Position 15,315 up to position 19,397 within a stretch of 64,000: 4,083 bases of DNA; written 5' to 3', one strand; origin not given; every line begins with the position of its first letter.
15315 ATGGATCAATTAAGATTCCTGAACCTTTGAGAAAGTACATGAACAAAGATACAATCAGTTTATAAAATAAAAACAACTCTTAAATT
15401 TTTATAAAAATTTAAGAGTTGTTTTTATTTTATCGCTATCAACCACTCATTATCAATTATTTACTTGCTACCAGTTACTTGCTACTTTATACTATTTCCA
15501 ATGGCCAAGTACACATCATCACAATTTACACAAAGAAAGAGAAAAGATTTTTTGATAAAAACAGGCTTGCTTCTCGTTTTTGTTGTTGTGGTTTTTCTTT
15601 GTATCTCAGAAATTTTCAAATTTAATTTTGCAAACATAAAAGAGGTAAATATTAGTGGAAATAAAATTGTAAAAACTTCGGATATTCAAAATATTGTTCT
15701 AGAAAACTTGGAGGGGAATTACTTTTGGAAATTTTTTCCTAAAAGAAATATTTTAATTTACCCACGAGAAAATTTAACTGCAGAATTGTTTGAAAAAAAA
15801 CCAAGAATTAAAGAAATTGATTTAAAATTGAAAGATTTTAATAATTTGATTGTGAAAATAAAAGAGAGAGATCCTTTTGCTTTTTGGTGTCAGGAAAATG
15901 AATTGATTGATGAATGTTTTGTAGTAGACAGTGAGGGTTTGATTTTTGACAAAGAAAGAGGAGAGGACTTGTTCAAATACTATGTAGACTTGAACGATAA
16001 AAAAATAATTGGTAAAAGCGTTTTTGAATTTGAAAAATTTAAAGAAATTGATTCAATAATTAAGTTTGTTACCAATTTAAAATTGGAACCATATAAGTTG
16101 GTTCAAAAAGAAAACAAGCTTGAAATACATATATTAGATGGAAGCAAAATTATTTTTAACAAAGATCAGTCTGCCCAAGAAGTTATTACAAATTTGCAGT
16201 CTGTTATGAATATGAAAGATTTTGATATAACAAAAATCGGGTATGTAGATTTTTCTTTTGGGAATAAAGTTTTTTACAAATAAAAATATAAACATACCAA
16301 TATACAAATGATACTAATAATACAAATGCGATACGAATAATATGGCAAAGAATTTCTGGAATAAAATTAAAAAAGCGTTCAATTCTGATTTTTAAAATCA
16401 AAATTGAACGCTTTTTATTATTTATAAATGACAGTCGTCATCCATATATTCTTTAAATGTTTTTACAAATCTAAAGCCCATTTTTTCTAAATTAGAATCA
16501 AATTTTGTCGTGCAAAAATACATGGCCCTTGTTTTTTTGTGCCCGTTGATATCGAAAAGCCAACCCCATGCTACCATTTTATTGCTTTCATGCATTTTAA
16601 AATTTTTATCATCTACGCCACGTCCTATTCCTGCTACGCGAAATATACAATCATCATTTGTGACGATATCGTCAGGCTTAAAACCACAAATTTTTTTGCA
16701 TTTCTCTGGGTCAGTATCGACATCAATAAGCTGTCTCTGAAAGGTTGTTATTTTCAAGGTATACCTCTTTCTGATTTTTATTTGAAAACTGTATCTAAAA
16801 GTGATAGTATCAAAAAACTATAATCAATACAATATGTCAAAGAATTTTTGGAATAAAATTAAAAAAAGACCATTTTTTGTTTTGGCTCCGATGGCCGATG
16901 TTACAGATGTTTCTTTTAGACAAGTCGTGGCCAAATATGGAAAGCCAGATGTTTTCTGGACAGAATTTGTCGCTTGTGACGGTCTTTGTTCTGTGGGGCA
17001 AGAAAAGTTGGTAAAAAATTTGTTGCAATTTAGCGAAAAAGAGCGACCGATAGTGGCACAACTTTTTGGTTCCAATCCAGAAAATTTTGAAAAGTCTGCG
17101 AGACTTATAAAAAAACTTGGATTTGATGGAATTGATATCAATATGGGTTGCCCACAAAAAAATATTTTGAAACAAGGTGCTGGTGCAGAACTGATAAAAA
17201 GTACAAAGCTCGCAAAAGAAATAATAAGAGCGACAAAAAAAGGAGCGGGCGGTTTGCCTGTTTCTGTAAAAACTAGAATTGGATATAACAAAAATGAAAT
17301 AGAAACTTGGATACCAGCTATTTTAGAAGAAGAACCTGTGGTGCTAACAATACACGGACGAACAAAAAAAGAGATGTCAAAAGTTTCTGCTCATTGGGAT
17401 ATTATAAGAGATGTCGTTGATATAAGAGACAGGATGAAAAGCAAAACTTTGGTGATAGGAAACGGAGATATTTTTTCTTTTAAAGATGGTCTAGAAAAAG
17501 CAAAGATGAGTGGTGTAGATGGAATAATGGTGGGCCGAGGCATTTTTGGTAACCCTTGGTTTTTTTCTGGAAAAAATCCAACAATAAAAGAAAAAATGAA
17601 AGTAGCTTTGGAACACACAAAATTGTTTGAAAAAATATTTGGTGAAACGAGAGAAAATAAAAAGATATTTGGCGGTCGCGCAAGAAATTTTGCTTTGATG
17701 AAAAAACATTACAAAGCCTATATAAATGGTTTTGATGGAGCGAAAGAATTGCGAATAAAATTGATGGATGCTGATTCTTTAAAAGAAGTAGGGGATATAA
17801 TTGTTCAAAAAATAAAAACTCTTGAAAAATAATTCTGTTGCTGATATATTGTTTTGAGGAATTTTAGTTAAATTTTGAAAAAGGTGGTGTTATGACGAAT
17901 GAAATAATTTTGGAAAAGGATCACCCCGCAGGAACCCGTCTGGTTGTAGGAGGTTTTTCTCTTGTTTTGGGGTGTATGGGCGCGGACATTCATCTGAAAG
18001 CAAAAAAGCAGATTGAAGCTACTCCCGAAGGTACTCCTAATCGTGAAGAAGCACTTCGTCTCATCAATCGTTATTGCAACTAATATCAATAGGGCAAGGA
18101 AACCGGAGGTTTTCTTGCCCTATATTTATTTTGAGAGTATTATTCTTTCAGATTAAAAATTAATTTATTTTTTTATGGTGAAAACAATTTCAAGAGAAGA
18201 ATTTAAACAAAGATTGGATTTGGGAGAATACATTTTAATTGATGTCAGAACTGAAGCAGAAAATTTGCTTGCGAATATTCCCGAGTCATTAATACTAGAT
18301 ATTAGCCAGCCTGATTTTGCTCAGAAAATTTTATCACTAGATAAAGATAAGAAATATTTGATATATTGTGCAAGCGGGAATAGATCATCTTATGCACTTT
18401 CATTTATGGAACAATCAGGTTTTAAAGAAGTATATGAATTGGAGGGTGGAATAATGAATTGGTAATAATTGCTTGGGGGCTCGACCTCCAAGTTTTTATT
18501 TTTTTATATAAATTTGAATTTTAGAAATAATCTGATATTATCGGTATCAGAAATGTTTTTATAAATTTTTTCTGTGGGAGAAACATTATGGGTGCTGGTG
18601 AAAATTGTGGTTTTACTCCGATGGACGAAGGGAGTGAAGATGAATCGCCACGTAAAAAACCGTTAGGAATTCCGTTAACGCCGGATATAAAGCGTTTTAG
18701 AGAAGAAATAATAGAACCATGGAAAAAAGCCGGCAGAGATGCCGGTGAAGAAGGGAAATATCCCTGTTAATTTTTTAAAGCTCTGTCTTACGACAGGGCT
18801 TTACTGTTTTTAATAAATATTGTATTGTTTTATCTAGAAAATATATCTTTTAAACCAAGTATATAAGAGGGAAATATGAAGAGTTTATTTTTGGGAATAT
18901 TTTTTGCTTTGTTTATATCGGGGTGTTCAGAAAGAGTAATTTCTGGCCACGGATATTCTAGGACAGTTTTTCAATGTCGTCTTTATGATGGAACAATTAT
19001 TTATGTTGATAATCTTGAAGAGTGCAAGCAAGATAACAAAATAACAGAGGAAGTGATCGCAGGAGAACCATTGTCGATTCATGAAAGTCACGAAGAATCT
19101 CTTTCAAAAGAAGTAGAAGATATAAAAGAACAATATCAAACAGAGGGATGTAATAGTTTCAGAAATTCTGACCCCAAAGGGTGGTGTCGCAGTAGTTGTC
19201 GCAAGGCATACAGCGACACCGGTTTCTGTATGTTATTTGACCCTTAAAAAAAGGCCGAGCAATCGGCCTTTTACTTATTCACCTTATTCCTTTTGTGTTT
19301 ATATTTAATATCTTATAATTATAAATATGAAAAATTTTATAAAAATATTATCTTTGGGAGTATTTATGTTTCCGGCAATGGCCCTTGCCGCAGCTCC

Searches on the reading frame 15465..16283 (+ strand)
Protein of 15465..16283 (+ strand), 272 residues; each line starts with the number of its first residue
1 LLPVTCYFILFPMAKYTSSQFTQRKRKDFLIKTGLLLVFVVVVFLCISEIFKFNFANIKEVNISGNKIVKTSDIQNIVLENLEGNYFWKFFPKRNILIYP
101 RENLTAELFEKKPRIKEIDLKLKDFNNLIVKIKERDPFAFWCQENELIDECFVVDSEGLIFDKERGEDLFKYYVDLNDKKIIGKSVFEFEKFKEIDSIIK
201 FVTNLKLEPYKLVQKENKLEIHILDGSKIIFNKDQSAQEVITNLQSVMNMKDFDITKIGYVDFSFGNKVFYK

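Call 40: search_protein_families(library=pfam, proteins=[window:15465-16283:+], max_evalue=0.01)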
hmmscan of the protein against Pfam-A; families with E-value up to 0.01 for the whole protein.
window:15465-16283:+ (272 aa): 1 family
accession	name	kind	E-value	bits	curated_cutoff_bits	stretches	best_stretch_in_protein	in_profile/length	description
PF08478.15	POTRA_1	-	0.00011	22.9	23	1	57-135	2-69/69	POTRA domain, FtsQ-type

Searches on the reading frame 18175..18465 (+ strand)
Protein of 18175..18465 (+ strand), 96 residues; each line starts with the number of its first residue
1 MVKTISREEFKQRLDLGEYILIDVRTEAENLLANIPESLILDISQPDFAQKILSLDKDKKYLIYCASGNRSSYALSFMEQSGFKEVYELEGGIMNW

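Call 3: search_protein_families(library=pfam, proteins=[window:18175-18465:+], max_evalue=1)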
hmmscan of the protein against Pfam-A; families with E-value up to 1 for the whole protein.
window:18175-18465:+ (96 aa): 2 families
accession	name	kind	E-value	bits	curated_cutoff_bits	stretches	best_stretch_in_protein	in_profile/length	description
PF00581.25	Rhodanese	-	9.4e-18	65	22.2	1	7-96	2-99/102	Rhodanese-like domain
PF03625.19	DUF302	-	0.21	11.9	23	1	22-57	1-37/63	Domain of unknown function DUF302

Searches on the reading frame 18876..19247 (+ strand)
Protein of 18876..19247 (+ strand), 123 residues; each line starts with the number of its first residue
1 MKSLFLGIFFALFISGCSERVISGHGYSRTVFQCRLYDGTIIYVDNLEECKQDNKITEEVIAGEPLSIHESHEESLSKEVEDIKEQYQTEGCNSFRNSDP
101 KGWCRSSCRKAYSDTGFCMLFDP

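Call 3: search_protein_families(library=pfam, proteins=[window:18876-19247:+], max_evalue=1)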
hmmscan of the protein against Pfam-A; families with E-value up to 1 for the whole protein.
window:18876-19247:+ (123 aa): 0 families

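Call 4: search_protein_families(library=ncbifam, proteins=[window:18876-19247:+], max_evalue=1)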
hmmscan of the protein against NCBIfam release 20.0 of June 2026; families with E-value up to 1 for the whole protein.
window:18876-19247:+ (123 aa): 1 family
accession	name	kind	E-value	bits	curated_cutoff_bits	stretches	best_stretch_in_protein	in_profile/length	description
NF053609.1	Sul12a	equivalog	0.088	13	150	1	48-87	55-95/103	Sul12a family chromatin-organizing protein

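Call 50: search_protein_representatives(protein=window:18876-19247:+)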
Query: 123 residues. Proteins with E-value up to 0.001 (for the whole library): 1; up to 1e-10: 1; up to 1e-30: 1. The best 1 are listed.
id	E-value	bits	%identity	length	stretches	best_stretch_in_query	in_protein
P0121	6.1e-45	168.3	65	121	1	1-123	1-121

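Call 52: search_solved_structures(query=window:18876-19247:+, max_evalue=10)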
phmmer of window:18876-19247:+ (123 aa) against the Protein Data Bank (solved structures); distinct sequences matched with E-value up to 10: 1.
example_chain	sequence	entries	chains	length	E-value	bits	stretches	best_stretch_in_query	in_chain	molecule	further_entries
6vja_C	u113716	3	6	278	0.92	12.6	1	2-92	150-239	B-lymphocyte antigen CD20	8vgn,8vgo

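Call 68: search_protein_families(library=phrogs, proteins=[window:18876-19247:+], max_evalue=0.1)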
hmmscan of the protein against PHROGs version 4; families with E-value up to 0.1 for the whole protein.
window:18876-19247:+ (123 aa): 0 families
